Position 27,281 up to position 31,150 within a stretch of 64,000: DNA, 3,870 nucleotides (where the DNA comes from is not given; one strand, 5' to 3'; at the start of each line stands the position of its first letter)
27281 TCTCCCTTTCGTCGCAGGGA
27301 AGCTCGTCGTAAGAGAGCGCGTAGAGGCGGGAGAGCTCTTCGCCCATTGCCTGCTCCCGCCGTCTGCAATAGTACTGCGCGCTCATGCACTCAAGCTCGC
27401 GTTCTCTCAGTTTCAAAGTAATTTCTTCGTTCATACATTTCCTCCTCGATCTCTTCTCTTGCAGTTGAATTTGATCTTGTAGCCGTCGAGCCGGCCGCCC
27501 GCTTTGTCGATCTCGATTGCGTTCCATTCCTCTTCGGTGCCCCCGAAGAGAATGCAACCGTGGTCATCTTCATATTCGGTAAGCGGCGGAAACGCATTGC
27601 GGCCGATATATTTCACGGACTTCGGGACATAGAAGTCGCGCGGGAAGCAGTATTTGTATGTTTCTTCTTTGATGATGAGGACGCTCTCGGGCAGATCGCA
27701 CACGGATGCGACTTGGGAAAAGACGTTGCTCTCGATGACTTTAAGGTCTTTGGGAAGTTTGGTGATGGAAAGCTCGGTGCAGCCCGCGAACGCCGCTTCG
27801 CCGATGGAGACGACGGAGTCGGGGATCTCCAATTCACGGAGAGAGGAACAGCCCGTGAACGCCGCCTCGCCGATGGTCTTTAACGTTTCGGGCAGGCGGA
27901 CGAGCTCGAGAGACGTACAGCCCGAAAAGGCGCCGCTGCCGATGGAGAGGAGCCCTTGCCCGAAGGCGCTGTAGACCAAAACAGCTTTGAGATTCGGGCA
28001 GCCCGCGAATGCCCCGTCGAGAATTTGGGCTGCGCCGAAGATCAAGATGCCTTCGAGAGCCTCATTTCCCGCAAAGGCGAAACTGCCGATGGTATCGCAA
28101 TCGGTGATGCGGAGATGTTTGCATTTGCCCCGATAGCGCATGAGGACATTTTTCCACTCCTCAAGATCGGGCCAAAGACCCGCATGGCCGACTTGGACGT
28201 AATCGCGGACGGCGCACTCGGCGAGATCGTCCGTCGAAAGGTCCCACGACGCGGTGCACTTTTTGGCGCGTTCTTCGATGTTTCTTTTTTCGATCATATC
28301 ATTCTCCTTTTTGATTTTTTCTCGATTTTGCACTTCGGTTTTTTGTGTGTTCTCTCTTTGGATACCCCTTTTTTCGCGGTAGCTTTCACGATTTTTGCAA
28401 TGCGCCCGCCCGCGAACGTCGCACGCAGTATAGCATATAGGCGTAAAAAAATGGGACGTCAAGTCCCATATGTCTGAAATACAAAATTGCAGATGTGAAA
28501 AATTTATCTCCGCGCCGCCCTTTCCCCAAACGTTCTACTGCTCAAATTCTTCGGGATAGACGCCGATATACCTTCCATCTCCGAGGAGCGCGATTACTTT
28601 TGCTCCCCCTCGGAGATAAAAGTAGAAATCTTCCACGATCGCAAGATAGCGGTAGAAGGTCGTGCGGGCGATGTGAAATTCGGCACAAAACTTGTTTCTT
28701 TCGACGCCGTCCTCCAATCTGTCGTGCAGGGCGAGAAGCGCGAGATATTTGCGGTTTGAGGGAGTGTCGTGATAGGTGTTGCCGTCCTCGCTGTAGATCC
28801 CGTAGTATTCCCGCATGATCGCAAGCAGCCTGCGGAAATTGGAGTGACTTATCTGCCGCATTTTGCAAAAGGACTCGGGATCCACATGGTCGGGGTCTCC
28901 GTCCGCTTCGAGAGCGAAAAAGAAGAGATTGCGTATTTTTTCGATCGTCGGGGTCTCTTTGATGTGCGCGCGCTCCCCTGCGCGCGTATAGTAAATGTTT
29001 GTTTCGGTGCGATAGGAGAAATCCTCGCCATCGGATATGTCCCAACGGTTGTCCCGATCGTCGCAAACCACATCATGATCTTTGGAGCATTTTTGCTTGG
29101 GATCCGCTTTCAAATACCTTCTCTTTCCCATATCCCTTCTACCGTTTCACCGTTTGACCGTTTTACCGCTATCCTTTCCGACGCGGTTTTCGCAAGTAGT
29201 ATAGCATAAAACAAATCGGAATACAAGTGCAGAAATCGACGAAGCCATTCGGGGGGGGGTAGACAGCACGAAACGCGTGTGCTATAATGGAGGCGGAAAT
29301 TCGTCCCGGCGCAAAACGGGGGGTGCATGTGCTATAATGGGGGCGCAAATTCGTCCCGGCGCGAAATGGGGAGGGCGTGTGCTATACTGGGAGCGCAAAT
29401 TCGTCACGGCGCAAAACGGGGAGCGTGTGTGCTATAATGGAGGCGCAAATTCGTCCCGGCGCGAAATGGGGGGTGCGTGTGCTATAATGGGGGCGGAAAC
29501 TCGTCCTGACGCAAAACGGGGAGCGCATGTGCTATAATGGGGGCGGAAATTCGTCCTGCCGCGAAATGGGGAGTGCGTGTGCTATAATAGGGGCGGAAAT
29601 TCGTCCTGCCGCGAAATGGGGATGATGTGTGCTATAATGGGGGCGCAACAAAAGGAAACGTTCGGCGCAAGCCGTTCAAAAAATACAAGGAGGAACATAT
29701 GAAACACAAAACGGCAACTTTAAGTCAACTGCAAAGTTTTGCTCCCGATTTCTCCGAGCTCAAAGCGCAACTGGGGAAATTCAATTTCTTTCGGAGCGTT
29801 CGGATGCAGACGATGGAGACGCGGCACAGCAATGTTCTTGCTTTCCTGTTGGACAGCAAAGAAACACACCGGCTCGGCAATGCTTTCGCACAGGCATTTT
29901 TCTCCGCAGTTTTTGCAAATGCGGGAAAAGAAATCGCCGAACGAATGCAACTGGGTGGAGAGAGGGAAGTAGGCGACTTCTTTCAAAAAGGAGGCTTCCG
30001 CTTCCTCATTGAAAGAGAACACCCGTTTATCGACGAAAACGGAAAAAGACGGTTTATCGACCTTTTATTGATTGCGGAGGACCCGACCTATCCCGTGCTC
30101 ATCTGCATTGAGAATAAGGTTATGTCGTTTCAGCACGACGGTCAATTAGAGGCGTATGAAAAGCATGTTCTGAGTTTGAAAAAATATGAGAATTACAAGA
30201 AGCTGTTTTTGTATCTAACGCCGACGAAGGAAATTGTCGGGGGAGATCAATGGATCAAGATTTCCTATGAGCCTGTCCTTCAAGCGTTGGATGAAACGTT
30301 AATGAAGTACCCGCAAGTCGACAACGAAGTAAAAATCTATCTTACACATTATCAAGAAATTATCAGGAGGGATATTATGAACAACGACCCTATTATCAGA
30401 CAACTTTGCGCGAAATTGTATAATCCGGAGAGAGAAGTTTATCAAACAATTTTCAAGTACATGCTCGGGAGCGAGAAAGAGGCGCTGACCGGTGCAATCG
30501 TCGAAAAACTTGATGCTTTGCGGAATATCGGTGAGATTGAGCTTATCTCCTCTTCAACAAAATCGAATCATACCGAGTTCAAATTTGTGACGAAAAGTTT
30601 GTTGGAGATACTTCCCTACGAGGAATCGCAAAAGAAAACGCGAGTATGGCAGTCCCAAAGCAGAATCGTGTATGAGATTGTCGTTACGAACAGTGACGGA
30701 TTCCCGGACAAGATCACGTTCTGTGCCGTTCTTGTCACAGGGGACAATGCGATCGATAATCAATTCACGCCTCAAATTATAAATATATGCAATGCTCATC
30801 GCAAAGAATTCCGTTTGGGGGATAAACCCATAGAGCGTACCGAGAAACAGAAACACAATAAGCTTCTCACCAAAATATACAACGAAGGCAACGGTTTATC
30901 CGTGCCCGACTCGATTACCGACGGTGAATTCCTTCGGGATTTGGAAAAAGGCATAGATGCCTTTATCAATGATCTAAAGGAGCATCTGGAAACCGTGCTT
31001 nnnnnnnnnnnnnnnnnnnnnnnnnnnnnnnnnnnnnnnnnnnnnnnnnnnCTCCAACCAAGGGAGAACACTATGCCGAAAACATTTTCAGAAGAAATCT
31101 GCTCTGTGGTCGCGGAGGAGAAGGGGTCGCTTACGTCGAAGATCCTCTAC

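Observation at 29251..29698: Exact 50-bp tandem array of about 8 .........-bearing units immediately upstream of a PD-(D/E)XK nuclease gene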

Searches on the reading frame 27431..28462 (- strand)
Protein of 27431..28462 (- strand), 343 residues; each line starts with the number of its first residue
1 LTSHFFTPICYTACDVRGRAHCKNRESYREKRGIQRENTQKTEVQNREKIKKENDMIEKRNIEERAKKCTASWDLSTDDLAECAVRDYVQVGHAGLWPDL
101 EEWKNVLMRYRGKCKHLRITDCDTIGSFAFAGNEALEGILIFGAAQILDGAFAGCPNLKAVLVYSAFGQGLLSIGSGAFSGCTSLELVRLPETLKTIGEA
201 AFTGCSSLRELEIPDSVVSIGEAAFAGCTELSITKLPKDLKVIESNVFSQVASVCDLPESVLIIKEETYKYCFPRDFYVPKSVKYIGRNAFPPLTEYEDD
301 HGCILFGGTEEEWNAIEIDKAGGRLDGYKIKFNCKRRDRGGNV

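Call 32: search_protein_families(library=pfam, proteins=[window:27431-28462:-], max_evalue=0.001)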
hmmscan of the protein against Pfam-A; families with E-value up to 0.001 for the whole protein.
window:27431-28462:- (343 aa): 2 families
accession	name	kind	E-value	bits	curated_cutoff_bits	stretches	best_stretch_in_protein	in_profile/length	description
PF13306.12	LRR_5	-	2.5e-31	108.6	27.7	1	173-291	2-120/127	BspA type Leucine rich repeat region (6 copies)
PF13855.12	LRR_8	-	5.8e-05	23.2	27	0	171-213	13-56/61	Leucine rich repeat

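Call 33: search_protein_families(library=phrogs, proteins=[window:27431-28462:-], max_evalue=0.001)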
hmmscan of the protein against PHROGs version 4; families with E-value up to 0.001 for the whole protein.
window:27431-28462:- (343 aa): 3 families
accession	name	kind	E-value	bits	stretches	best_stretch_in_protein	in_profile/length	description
phrog_35892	-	unknown function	2.3e-20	72.9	1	146-292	544-689/1181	-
phrog_18805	-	unknown function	2.6e-15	57.2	1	168-318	264-417/457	-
phrog_9915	-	unknown function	3.2e-05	22.4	1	124-251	1209-1326/1813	-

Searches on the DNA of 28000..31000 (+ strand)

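Call 9: search_rna_families(source=window, start=28000, end=31000, threshold=evalue, max_evalue=1)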
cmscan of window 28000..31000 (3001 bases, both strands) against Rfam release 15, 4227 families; matches with E-value up to 1: 0.
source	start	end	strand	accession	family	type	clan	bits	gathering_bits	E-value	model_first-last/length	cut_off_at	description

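Call 53: search_dna_similar(query=window:29240-29700:+, collection=phages, mode=distant, max_evalue=0.001)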
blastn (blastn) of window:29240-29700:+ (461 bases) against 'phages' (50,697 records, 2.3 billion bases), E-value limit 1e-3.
No match.

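Call 54: search_dna_similar(query=window:29240-29700:+, collection=plasmids, mode=distant, max_evalue=0.001)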
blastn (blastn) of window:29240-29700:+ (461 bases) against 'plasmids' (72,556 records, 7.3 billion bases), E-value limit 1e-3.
No match.

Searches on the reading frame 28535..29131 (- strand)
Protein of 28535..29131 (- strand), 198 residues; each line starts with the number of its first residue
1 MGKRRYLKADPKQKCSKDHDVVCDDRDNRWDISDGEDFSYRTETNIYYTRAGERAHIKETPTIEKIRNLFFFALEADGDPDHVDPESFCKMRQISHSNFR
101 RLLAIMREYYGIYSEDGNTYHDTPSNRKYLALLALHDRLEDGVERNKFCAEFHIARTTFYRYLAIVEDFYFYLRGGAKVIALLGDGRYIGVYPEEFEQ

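Call 8: search_protein_families(library=pfam, proteins=[window:28535-29131:-], max_evalue=0.01)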
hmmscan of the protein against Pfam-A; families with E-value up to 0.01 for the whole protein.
window:28535-29131:- (198 aa): 1 family
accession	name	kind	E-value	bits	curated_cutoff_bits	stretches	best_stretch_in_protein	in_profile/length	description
PF02796.21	HTH_7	-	5.6e-05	23.6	23.8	1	138-164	17-43/45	Helix-turn-helix domain of resolvase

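Call 33: search_protein_families(library=phrogs, proteins=[window:28535-29131:-], max_evalue=0.001)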
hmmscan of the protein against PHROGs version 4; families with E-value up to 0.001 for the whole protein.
window:28535-29131:- (198 aa): 0 families

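Call 34: search_protein_families(library=padloc, proteins=[window:28535-29131:-], max_evalue=0.01)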
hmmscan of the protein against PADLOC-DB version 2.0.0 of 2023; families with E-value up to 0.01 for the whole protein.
window:28535-29131:- (198 aa): 0 families

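Call 35: search_protein_families(library=ncbifam, proteins=[window:28535-29131:-], max_evalue=0.01)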
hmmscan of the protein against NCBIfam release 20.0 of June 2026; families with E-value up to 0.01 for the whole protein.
window:28535-29131:- (198 aa): 0 families

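Call 69: search_solved_structures(query=window:28535-29131:-, max_evalue=1)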
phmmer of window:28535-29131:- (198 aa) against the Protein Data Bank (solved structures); distinct sequences matched with E-value up to 1: 2.
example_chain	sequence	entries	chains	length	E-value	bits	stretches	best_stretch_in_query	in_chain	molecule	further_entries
9u9d_A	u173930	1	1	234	0.085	16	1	58-131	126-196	Myosin light chain kinase, smooth muscle, deglutamylated form,Green fluorescent protein,Ca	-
6xw2_A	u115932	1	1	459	0.59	13.3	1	58-129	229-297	Genetically encoded calcium indicator NCaMP7 based on mNeonGreen fluorescent protein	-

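Call 71: find_homologous_proteins(query=window:28535-29131:-, max_evalue=0.001)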
Query window:28535-29131:- (198 aa): 13 proteins with E <= 0.001 among 427 candidates.
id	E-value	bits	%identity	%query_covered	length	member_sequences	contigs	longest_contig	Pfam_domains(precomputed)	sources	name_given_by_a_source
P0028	6.4e-133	459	100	100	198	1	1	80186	-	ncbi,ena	-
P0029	4.5e-107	375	85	100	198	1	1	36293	-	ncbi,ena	-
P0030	1.6e-101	356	80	99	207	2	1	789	-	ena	-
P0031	1.9e-101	356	79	99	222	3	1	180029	-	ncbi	-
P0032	4.5e-101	355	81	99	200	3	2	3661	-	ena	-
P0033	4.6e-101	355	81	99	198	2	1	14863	-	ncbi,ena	-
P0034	4.1e-83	296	71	99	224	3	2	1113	-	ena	-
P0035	4.5e-77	277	66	100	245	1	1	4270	-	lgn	-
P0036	2.7e-76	274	69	99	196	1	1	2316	-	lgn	-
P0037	9.0e-72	259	64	100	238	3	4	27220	-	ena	-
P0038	3.6e-37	146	73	48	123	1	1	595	-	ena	-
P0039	6.8e-28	116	57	60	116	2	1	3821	-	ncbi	-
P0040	3.2e-24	104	55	60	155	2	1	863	-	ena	-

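Call 72: find_encoding_contigs(protein=P0029, flank=8000, max_places=3)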
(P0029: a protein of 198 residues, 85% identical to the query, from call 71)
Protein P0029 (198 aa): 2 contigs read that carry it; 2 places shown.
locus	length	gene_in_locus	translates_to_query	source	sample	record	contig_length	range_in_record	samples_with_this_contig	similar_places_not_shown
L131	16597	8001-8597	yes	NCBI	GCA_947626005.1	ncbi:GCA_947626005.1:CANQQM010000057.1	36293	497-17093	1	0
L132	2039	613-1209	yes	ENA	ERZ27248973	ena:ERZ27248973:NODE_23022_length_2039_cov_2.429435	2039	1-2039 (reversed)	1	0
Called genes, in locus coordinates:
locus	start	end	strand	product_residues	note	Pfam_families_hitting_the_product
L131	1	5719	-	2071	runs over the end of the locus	?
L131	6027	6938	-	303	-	PF00889:EF_TS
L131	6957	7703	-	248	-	PF00318:Ribosomal_S2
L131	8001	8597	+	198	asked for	-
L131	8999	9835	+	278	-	PF13306:LRR_5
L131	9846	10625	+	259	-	-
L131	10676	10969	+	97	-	-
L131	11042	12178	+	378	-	-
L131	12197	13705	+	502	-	PF11074:DUF2779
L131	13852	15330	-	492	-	PF00251:Glyco_hydro_32N, PF08244:Glyco_hydro_32C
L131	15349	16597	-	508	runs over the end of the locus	PF00251:Glyco_hydro_32N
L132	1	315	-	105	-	?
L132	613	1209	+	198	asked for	-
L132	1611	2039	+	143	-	?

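Call 73: find_encoding_contigs(protein=P0031, flank=8000, max_places=3)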
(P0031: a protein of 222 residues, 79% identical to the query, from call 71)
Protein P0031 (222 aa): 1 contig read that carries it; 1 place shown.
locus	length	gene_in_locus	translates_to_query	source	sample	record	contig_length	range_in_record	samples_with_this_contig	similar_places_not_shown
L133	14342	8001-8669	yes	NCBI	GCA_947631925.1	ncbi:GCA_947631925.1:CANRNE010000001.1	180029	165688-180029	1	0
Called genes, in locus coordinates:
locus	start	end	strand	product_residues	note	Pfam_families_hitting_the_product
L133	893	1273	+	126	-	PF03852:Vsr, PF18741:MTES_1575 (faint), PF04480:DUF559 (weak)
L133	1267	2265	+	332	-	PF00145:DNA_methylase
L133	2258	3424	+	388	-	PF09561:RE_HpaII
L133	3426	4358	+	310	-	PF00145:DNA_methylase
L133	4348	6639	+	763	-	PF13289:SIR2_2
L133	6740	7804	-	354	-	PF00535:Glycos_transf_2, PF10111:Glyco_tranf_2_2, PF13424:TPR_12 (faint), PF00515:TPR_1 (faint), PF13181:TPR_8 (faint)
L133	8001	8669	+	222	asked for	-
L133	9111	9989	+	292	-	PF13306:LRR_5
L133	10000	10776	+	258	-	-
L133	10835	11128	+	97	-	-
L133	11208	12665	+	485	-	PF13102:Phage_int_SAM_5 (faint)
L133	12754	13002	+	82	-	-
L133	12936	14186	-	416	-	PF07508:Recombinase, PF13408:Zn_ribbon_recom, PF14287:DUF4368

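Call 74: find_encoding_contigs(protein=P0033, flank=8000, max_places=3)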
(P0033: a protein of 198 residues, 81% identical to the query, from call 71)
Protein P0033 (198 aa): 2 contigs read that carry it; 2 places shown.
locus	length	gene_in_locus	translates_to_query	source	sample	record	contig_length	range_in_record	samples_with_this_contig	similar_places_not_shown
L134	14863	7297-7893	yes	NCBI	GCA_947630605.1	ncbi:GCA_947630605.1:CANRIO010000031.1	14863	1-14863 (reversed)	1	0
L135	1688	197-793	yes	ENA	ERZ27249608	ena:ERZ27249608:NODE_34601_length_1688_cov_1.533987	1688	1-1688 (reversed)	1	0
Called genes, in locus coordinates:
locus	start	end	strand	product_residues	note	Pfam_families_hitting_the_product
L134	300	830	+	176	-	PF00300:His_Phos_1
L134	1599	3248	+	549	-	PF00654:Voltage_CLC, PF02080:TrkA_C (weak)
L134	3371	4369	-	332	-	-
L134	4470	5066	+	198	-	PF02915:Rubrerythrin, PF21349:RUBY_RBDX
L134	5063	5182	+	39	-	-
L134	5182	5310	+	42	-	-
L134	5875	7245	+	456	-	PF13365:Trypsin_2, PF00089:Trypsin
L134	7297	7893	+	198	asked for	-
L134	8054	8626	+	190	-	-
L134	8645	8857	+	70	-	-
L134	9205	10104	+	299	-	PF13855:LRR_8 (faint), PF13306:LRR_5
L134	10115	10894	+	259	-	-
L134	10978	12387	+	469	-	PF13102:Phage_int_SAM_5 (faint), PF13495:Phage_int_SAM_4 (faint)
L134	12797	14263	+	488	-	PF01433:Peptidase_M1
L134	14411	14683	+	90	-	-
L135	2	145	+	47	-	?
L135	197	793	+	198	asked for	-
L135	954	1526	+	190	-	-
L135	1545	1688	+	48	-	?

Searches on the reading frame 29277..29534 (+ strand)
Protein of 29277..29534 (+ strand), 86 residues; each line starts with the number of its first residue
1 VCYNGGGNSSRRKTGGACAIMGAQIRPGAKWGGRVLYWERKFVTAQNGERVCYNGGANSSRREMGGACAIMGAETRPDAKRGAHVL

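Call 50: find_homologous_proteins(query=window:29277-29534:+, max_evalue=0.01)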
Query window:29277-29534:+: no candidate shares three 5-residue words with the query. No homologue found.
